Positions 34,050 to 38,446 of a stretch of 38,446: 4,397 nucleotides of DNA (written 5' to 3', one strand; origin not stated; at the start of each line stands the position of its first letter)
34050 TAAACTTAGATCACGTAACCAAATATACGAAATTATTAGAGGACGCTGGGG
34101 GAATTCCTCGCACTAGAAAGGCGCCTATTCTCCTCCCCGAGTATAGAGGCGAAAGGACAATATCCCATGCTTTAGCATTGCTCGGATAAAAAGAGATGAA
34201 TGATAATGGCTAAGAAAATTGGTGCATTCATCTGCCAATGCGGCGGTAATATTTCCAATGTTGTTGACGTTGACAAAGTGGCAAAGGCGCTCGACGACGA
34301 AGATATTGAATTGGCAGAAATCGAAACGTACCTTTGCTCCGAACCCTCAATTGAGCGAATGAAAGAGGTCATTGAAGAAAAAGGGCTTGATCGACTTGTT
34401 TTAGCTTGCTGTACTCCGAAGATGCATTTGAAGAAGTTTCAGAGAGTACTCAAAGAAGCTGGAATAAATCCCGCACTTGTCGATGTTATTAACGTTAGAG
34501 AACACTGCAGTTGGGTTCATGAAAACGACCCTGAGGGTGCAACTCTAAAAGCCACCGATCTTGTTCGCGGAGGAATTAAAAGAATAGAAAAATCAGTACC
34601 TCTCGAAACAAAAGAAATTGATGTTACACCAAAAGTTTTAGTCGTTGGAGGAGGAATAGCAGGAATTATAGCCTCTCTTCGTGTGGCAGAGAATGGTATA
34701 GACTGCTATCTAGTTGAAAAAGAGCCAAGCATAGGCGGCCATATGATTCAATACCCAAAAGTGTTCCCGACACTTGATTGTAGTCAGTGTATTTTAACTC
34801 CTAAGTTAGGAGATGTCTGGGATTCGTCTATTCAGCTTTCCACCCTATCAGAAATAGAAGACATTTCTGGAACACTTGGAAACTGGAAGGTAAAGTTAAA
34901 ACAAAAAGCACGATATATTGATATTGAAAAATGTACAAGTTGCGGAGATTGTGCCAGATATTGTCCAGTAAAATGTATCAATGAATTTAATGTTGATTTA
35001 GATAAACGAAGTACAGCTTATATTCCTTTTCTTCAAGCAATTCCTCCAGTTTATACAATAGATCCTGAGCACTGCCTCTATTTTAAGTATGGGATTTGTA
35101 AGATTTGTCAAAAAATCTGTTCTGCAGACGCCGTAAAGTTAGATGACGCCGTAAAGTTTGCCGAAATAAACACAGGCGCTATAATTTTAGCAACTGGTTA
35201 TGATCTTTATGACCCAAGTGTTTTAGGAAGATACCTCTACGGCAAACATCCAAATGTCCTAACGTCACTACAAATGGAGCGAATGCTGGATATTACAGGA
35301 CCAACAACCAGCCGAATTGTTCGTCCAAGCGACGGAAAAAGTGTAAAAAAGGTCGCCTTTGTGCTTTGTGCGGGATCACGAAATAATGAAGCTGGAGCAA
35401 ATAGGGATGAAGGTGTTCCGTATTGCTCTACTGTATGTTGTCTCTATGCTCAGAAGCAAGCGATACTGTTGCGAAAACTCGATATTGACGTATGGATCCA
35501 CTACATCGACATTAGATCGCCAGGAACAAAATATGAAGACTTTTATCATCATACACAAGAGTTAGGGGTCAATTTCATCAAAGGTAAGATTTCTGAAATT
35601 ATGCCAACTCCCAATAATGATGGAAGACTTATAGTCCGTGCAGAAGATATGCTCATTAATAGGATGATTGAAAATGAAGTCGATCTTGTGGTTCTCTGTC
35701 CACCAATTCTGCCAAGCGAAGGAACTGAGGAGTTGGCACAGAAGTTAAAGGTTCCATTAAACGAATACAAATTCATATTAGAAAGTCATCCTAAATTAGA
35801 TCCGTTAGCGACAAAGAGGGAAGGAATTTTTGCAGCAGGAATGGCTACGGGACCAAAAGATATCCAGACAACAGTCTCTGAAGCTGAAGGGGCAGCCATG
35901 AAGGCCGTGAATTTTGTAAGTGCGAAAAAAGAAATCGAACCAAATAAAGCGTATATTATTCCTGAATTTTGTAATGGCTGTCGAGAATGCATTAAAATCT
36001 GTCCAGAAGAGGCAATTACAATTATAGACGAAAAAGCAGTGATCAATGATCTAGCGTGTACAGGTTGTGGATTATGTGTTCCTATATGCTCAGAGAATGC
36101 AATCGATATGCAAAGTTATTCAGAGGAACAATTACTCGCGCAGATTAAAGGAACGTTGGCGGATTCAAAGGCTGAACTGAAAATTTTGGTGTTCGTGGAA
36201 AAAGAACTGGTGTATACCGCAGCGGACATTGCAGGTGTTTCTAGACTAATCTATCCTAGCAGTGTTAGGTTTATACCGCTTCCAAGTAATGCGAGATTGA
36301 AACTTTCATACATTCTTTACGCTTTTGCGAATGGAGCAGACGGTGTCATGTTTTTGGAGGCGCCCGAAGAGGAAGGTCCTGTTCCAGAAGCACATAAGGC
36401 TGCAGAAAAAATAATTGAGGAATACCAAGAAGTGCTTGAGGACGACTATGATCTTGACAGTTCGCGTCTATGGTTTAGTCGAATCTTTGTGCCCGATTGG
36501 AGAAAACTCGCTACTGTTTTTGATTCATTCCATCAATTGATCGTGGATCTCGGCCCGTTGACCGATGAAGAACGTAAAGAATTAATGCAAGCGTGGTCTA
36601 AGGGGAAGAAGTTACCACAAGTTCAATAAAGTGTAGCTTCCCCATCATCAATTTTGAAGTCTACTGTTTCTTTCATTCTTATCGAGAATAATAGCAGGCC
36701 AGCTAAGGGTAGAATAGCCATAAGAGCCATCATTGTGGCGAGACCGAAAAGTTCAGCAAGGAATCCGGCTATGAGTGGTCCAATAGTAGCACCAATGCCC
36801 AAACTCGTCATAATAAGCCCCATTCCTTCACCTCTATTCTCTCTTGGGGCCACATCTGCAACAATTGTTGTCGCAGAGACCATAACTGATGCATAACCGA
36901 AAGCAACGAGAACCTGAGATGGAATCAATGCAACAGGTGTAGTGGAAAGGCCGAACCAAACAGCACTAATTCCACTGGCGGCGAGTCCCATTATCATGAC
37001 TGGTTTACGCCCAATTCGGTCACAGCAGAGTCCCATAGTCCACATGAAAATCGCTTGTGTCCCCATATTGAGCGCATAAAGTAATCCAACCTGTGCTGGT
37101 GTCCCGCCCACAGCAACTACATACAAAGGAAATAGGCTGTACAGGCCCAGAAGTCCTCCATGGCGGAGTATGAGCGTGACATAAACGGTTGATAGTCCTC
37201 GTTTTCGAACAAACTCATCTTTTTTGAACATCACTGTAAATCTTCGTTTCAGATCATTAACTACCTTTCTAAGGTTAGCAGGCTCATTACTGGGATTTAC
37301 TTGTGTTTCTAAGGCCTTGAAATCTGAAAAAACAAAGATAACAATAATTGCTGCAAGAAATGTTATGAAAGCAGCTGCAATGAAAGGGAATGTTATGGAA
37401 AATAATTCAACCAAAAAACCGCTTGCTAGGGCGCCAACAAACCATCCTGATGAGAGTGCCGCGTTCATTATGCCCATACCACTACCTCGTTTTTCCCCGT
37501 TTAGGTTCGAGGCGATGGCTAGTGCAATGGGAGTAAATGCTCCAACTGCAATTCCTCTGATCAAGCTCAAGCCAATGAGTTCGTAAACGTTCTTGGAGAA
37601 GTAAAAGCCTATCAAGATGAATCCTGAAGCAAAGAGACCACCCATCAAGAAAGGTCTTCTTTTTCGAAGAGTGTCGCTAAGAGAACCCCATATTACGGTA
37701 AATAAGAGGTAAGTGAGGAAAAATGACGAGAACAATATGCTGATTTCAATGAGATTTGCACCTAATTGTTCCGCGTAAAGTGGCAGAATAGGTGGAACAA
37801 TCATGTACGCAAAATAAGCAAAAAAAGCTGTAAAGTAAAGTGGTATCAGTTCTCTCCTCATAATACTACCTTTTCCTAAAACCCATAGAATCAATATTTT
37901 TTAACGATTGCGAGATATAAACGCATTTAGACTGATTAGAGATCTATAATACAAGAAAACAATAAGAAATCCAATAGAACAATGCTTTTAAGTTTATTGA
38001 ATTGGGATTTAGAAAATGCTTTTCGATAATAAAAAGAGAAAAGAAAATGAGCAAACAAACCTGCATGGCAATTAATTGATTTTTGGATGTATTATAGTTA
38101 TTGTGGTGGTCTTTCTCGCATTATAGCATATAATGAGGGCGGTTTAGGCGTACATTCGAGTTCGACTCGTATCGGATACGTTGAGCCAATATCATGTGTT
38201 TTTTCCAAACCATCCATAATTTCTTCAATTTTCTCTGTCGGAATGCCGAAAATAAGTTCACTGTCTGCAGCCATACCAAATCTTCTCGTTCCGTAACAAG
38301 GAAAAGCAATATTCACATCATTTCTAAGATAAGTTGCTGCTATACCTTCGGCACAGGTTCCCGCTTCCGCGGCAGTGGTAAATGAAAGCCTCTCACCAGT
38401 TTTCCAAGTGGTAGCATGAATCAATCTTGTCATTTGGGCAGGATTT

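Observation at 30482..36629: HdrC-HdrB-SdhB-SdhA-HdrA operon: candidate HdrA-coupled soluble fumarate reductase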

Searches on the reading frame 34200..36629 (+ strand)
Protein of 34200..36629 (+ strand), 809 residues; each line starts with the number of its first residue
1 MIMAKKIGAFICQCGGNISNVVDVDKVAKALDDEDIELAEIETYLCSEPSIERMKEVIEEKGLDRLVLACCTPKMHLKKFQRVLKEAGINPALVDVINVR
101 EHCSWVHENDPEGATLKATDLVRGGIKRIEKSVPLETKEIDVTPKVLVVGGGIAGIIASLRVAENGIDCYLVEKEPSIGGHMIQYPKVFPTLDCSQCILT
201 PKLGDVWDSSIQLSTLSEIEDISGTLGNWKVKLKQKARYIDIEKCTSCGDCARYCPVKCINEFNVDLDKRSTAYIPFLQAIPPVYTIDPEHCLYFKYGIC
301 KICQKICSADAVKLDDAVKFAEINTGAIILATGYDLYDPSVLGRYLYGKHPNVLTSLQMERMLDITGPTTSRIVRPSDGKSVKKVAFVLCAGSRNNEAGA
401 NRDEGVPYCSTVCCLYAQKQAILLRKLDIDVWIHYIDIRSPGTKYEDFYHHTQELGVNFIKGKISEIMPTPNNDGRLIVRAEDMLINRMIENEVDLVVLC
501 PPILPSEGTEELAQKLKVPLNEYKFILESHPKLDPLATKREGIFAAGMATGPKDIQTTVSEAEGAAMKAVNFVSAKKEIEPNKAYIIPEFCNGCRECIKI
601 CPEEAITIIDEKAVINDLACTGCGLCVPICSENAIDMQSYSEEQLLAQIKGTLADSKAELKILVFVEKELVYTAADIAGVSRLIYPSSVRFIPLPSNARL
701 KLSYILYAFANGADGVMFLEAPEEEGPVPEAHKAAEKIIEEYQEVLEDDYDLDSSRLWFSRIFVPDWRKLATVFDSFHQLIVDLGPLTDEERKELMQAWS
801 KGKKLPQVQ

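Call 3: search_protein_families(library=pfam, proteins=[window:34200-36629:+], max_evalue=0.01)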
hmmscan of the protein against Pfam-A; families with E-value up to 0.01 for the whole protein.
window:34200-36629:+ (809 aa): 21 families
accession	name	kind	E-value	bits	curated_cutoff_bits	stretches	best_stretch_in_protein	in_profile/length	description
PF02662.21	FlpD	-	1.8e-22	80.1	22.3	1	662-785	1-123/123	Methyl-viologen-reducing hydrogenase, delta subunit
PF12838.12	Fer4_7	-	2.2e-14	54.1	27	3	244-311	1-52/52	4Fe-4S dicluster domain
PF00037.32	Fer4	-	3.5e-13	49.2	21.1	3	585-607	2-24/24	4Fe-4S binding domain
PF25160.1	LdpA_Fe-S-bd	-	3.3e-10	40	27.6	1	594-640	6-48/49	LdpA Fe-S cluster-binding domain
PF13187.11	Fer4_9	-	1.4e-09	38.3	27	1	591-635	2-52/52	4Fe-4S dicluster domain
PF13484.11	Fer4_16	-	1.6e-09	38.8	30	1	244-308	1-64/66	4Fe-4S double cluster binding domain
PF12797.12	Fer4_2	-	6.9e-09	35.5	24.5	2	238-257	3-22/22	4Fe-4S binding domain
PF14697.11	Fer4_21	-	8.1e-09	35.9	35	2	584-637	1-59/59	4Fe-4S dicluster domain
PF13237.11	Fer4_10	-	3.4e-07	30.5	25.5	1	584-630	2-52/53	4Fe-4S dicluster domain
PF12831.13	FAD_oxidored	-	3.7e-07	30.2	27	1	146-182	2-38/416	FAD dependent oxidoreductase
PF00890.30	FAD_binding_2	-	8.8e-07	28.9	20.4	1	146-181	2-37/414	FAD binding domain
PF12837.12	Fer4_6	-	1.3e-06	28.5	25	3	584-606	2-24/24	4Fe-4S binding domain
PF13450.12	NAD_binding_8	-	3.3e-06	27.7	21.9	1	148-185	1-38/68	NAD(P)-binding Rossmann-like domain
PF07992.20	Pyr_redox_2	-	1.8e-05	24.7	26.1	1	145-188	2-45/291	Pyridine nucleotide-disulphide oxidoreductase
PF13183.11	Fer4_8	-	4.1e-05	24.5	27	1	238-258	47-67/68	4Fe-4S dicluster domain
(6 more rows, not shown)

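Call 4: search_protein_families(library=ncbifam, proteins=[window:34200-36629:+], max_evalue=0.001)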
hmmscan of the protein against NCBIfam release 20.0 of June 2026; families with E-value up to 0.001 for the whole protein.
window:34200-36629:+ (809 aa): 72 families (the best 25 are shown)
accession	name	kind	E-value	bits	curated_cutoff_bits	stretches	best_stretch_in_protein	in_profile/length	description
NF040770.1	hetero_SS_HdrA2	exception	2.1e-239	796.7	1100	1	6-787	1-774/777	CoB-CoM heterodisulfide reductase HdrA2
NF041778.1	hetero_SS_HdrA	equivalog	6.5e-202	672.4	1400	1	5-778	6-767/771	ferredoxin:CoB-CoM heterodisulfide reductase subunit HdrA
NF041891.1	hdrA_Methbact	equivalog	1.5e-199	664.9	1300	1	6-781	2-758/762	ferredoxin:CoB-CoM heterodisulfide reductase subunit HdrA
NF038196.1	ferrodoxin_EFR1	subfamily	1.9e-15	57.6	75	1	564-641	160-235/242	EFR1 family ferrodoxin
TIGR02700.1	flavo_MJ0208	hypoth_equivalog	6.2e-13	48.5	251.35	1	585-636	143-195/234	dihydromethanopterin reductase (acceptor)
NF045873.1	F420_non_VhuD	exception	1e-12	48.3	215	1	661-779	3-120/132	F420-non-reducing hydrogenase iron-sulfur subunit VhuD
TIGR01944.1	rnfB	subfamily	1.2e-12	47.8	68.7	1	553-645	78-170/190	RnfABCDGE type electron transport complex subunit B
NF041836.1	rnfB_Methano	equivalog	1.1e-11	44.7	445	1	583-638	211-265/265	Rnf electron transport complex subunit RnfB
NF005503.0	PRK07118.1-2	equivalog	2.4e-11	43.4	252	2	591-640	140-189/292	RnfABCDGE type electron transport complex subunit B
NF005505.0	PRK07118.1-4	equivalog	2.5e-11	43.6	378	1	550-638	182-265/265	Fe-S cluster domain-containing protein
NF042909.1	FMH_DH_FwdF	exception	2.9e-11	43.1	375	2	584-638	252-314/336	tungsten-dependent formylmethanofuran dehydrogenase subunit FwdF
NF040864.1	HgcB_ferredoxin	equivalog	8.1e-11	41.6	99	1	588-639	13-65/93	mercury methylation ferredoxin HgcB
TIGR02179.1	PorD_KorD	subfamily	8.4e-11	41.8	60.05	2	588-638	24-75/78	2-oxoacid:acceptor oxidoreductase, delta subunit, pyruvate/2-ketoisovalerate family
TIGR04105.1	FeFe_hydrog_B1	subfamily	1.5e-10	40.3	450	1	564-636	86-160/462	monomeric [FeFe] hydrogenase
NF043069.1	T4HPD_activ_SAM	equivalog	2.9e-10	40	425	1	587-650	49-114/299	trans-4-hydroxy-L-proline dehydratase activase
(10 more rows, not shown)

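Call 51: search_solved_structures(query=window:34200-36629:+, max_evalue=0.00001, show_alignments=1)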
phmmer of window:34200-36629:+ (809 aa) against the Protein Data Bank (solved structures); distinct sequences matched with E-value up to 0.00001: 16.
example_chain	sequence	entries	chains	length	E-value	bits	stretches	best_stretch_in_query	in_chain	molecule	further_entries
8rvu_a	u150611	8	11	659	1.3e-175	589.1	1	5-655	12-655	H(2):CoB-CoM heterodisulfide,ferredoxin reductase subunit A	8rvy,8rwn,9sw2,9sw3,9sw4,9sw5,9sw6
8rvv_A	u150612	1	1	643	4.7e-175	587.3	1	6-653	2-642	H(2):CoB-CoM heterodisulfide,ferredoxin reductase subunit A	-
5odc_A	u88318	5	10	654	1.9e-165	555.5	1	5-656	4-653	Heterodisulfide reductase, subunit A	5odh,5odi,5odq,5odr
9sfi_A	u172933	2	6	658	2.5e-161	541.9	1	5-656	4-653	CoB--CoM heterodisulfide reductase iron-sulfur subunit A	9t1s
7bkb_A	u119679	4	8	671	3.6e-145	488.5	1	6-653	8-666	CoB--CoM heterodisulfide reductase iron-sulfur subunit A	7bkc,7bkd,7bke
6tjr_A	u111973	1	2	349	4.6e-34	121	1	322-572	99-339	Fumarate reductase/succinate dehydrogenase flavoprotein domain protein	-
9sfi_K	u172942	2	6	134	1.9e-09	39.6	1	658-759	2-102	F420-non-reducing hydrogenase subunit delta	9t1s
7zc6_B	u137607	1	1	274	2.3e-09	39.3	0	591-642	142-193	RnfB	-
6fah_A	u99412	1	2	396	4.4e-09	38.4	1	586-725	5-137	Caffeyl-CoA reductase-Etf complex subunit CarE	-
5odc_D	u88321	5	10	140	4.7e-08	35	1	658-790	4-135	Methyl-viologen reducing hydrogenase subunit D | Methyl-viologen reducing hydrogenase, subunit D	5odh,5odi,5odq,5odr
8rvu_F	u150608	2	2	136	1.6e-07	33.2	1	660-788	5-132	Methyl viologen-reducing hydrogenase, subunit D-related protein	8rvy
7bkb_F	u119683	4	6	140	3e-07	32.3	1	662-791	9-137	F420-non-reducing hydrogenase subunit D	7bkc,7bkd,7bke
8rvv_F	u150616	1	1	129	4e-07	31.9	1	661-787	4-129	Methyl viologen-reducing hydrogenase, subunit D-related protein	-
9sw6_G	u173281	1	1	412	4.7e-07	31.7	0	583-637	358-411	Polyferredoxin protein MvhB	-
9n5u_B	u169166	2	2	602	8.2e-07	30.9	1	526-639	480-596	NfnB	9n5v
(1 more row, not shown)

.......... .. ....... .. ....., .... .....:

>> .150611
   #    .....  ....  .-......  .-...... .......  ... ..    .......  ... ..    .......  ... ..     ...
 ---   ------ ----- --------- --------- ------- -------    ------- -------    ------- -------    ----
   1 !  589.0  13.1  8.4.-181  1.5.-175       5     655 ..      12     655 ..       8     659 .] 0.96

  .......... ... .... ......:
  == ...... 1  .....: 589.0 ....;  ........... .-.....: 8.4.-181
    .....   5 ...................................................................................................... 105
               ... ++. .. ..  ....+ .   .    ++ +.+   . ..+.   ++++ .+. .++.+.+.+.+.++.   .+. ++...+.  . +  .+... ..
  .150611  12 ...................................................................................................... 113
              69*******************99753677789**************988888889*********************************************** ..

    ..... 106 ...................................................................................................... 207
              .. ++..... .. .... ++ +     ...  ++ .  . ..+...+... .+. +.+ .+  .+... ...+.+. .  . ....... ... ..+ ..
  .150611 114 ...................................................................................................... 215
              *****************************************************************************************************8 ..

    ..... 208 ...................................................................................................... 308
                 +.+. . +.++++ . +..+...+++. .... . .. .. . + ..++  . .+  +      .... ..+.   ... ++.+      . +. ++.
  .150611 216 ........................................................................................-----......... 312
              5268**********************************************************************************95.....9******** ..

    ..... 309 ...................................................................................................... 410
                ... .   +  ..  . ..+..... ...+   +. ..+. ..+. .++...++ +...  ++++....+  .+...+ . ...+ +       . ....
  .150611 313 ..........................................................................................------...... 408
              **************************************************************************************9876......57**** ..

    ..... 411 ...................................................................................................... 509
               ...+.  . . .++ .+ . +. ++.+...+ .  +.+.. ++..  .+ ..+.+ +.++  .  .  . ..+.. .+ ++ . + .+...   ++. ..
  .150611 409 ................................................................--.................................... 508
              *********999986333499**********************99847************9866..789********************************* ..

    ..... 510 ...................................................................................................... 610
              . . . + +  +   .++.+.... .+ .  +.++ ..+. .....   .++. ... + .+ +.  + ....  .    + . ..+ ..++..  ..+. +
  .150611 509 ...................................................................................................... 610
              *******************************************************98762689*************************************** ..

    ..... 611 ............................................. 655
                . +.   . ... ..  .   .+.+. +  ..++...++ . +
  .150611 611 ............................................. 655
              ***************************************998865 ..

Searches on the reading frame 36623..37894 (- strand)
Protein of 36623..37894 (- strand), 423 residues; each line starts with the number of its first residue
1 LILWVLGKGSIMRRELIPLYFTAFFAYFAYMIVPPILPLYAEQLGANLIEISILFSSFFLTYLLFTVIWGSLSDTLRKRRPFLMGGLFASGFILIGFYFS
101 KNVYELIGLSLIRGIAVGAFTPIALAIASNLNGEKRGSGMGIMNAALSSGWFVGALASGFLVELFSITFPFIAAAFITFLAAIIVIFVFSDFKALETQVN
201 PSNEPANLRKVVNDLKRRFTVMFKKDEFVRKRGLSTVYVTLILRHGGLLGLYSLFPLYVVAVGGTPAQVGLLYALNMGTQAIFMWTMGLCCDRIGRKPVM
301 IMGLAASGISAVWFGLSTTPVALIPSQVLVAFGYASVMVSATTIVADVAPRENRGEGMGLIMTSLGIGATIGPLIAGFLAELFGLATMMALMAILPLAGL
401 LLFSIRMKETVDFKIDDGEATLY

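Call 8: search_protein_families(library=pfam, proteins=[window:36623-37894:-], max_evalue=0.0001)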
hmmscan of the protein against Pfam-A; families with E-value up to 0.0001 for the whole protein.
window:36623-37894:- (423 aa): 3 families
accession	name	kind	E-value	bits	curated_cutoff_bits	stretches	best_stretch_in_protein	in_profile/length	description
PF07690.21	MFS_1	-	9e-61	206.1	33.4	2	19-260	1-230/347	Major Facilitator Superfamily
PF12832.13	MFS_1_like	-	7.1e-20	71.8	25.2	1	23-386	8-368/373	MFS_1 like family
PF00083.30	Sugar_tr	-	2.4e-06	27.1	22.3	1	284-356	63-138/452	Sugar (and other) transporter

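Call 59: search_protein_families(library=ncbifam, proteins=[window:36623-37894:-], max_evalue=1e-10)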
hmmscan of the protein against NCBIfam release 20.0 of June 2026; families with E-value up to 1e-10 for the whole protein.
window:36623-37894:- (423 aa): 25 families
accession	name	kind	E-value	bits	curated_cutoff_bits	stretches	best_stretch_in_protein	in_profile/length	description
TIGR00880.1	2_A_01_02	superfamily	4.2e-28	98.2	131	1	280-410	11-141/141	multidrug resistance protein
NF012174.0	tet_MFS_A_B_C_D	equivalog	3.3e-22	78.8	475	1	265-411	38-182/382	Tet(A)/Tet(B)/Tet(C) family tetracycline efflux MFS transporter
TIGR00895.1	2A0115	subfamily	9.4e-21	74.2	418.55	1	266-417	51-202/398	aromatic acid/H+ symport family MFS transporter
TIGR00881.1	2A0104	subfamily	2.5e-19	69.6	407.75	1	36-194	17-176/379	phosphoglycerate transporter protein PgtP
NF012187.0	tet_MFS_E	exception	1.6e-18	67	820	1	268-405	42-178/405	tetracycline efflux MFS transporter Tet(E)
TIGR00897.2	2A0118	subfamily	5.3e-18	65.1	375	0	153-402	152-396/401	RbtT/DalT/CsbX family MFS transporter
NF007372.0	PRK09874.1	equivalog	1.2e-16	60.9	571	1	13-217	13-217/408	multidrug efflux MFS transporter MdtG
TIGR00893.1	2A0114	subfamily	2.3e-16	59.7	395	1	43-402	23-394/399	D-galactonate transporter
TIGR00710.1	efflux_Bcr_CflA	subfamily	4.4e-16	59.3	200.9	0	285-411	58-184/385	Bcr/CflA family efflux MFS transporter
NF012207.0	tet_MFS_H_J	exception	7.5e-16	58.1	700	0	268-412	42-184/392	Tet(H)/Tet(J) family tetracycline efflux MFS transporter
NF012195.0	tet_MFS_H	exception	4.6e-15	55.6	840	0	267-405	41-176/392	tetracycline efflux MFS transporter Tet(H)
NF012190.1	tet_MFS_B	exception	1.1e-14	54.2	850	0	266-411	40-183/400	tetracycline efflux MFS transporter Tet(B)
NF049980.1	SfMCT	equivalog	1.1e-14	54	320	1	41-386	29-368/378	L-lactate MFS transporter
NF045486.1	tet_MFS_30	exception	2.7e-14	53.2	730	0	267-386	37-159/392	tetracycline efflux MFS transporter Tet(30)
NF012194.0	tet_MFS_J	exception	3.7e-14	52.5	870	0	268-415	42-187/398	tetracycline efflux MFS transporter Tet(J)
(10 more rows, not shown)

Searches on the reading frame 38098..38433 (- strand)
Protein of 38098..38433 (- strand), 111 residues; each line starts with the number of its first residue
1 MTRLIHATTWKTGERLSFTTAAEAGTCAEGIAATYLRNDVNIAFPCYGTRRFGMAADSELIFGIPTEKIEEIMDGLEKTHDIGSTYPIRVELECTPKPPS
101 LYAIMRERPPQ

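Call 8: search_protein_families(library=pfam, proteins=[window:38098-38433:-], max_evalue=0.0001)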
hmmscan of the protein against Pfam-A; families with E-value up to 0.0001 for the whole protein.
window:38098-38433:- (111 aa): 1 family
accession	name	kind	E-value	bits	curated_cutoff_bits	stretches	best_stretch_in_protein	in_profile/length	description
PF02596.20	DUF169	-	1.1e-18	68.3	27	1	1-74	135-208/209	Uncharacterised ArCR, COG2043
